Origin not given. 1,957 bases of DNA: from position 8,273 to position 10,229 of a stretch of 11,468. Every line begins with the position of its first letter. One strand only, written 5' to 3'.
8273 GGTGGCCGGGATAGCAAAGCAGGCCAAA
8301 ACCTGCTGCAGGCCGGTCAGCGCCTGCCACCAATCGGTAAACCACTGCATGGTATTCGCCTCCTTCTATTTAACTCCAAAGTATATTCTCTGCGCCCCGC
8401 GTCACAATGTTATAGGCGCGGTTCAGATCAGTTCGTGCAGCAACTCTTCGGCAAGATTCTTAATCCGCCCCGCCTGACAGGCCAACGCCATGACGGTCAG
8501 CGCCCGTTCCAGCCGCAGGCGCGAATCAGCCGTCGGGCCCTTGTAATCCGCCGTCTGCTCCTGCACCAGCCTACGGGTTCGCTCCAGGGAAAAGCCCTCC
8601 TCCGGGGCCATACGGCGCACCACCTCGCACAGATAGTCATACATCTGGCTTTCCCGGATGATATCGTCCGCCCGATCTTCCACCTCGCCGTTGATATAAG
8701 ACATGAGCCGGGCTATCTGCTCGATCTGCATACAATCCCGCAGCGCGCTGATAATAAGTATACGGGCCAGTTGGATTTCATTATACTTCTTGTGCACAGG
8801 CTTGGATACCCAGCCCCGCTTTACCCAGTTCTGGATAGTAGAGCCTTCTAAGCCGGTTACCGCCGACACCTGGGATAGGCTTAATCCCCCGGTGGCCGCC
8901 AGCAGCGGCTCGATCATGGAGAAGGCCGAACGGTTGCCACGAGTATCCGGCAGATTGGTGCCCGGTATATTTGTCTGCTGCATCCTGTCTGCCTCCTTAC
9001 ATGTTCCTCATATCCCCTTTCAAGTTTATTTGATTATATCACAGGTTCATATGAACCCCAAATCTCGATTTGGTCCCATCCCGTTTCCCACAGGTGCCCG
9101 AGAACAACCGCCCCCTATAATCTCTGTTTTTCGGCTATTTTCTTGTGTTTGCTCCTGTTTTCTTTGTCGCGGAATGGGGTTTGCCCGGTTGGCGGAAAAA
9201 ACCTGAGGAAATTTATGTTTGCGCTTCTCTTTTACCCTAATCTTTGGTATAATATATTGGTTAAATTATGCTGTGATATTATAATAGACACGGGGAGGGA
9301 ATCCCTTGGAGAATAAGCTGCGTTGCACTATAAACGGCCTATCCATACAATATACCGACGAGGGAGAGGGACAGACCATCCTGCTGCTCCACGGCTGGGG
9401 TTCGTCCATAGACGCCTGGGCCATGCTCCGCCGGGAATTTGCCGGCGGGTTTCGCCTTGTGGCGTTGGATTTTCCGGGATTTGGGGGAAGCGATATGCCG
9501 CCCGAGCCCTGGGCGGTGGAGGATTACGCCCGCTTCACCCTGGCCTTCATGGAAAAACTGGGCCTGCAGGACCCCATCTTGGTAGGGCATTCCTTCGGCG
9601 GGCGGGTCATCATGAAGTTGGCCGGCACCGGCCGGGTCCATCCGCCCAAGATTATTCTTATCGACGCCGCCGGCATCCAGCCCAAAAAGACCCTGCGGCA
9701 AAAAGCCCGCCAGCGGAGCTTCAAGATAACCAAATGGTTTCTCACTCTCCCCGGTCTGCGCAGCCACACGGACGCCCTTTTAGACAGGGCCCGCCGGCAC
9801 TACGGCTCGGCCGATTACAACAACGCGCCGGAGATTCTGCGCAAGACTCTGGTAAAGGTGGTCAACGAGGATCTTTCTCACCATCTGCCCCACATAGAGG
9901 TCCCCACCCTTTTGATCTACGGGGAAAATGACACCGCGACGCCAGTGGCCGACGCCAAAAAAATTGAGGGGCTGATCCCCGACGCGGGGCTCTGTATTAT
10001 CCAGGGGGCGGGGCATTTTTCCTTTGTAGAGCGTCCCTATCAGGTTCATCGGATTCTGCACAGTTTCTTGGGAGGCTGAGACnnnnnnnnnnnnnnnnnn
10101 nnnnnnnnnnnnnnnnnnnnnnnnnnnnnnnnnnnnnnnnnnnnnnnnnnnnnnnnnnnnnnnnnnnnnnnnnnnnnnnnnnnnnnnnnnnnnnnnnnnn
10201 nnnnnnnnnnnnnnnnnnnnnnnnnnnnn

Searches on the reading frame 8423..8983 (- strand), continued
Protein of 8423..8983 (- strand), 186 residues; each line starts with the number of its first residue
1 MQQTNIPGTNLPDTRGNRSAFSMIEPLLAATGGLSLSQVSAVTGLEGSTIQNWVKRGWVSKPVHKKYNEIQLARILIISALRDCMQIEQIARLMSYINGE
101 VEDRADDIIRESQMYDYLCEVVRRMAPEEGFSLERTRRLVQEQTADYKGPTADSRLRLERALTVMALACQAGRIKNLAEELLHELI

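Call 70: find_encoding_contigs(protein=P0159, flank=1500, max_places=1)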
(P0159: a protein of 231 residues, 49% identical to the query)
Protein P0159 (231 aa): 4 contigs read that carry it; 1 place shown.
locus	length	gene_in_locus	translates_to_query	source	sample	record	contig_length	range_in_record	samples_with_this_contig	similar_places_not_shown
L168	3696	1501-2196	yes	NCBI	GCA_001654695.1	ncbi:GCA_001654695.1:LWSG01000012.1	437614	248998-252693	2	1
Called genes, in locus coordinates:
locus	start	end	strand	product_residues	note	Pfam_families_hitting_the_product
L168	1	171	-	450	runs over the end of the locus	PF02386:TrkH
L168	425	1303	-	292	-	PF01435:Peptidase_M48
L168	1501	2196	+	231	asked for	PF08876:DUF1836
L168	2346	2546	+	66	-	PF00269:SASP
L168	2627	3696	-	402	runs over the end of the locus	PF12791:RsgI_N, PF23750:RsgI_M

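Call 71: find_encoding_contigs(protein=P0211, flank=1500, max_places=1)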
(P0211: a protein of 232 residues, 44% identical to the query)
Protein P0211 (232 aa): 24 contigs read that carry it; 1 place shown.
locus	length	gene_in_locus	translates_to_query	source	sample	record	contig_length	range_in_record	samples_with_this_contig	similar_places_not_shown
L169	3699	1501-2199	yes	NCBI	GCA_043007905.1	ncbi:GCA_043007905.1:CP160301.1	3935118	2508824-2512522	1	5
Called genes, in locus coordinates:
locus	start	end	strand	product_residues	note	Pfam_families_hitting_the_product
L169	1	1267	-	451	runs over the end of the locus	PF02386:TrkH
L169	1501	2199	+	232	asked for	PF08876:DUF1836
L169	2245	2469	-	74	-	-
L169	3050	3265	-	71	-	PF19893:DUF6366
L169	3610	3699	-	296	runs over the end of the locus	PF04069:OpuAC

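Call 93: search_protein_representatives(alignment_id=A1)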
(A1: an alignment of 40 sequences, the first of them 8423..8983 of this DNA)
Query: 40 sequences, 187 profile positions. Proteins with E-value up to 0.001 (for the whole library): 919; up to 1e-10: 440; up to 1e-30: 214. The best 150 are listed.
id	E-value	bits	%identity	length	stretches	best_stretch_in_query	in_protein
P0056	3.0e-80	284.5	-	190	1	1-186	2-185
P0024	2.6e-77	274.9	-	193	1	1-186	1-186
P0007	6.7e-76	270.3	-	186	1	1-185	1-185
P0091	1.7e-74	265.7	-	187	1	1-185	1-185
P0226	2.0e-71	255.7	-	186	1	1-185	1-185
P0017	5.2e-71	254.4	-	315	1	3-185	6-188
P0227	1.3e-70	253.0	-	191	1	1-186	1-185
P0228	7.7e-69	247.3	-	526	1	3-185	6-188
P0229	2.1e-67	242.6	-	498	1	3-186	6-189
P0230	2.3e-67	242.4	-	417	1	3-185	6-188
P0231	9.5e-67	240.4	-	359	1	4-183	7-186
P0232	4.2e-66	238.3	-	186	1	4-186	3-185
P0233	4.8e-66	238.2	-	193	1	5-185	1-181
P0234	6.4e-66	237.7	-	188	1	2-186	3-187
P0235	1.2e-64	233.6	-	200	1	4-184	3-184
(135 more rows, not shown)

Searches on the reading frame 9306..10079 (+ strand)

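Call 4: search_protein_families(library=pfam, proteins=[window:9306-10079:+])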
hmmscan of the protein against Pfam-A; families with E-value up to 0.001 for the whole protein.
window:9306-10079:+ (257 aa): 4 families
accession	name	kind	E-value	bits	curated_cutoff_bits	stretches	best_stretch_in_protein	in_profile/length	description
PF00561.26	Abhydrolase_1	-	4.3e-30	105.6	25.8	1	24-244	2-245/245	alpha/beta hydrolase fold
PF12697.13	Abhydrolase_6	-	4.4e-26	93.3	26.3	1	25-246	1-213/217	Alpha/beta hydrolase family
PF12146.15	Hydrolase_4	-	7.2e-14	52.1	27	1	23-242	5-237/239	Serine aminopeptidase, S33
PF08386.16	Abhydrolase_4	-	0.0003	21.3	21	1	198-242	34-78/103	TAP-like protein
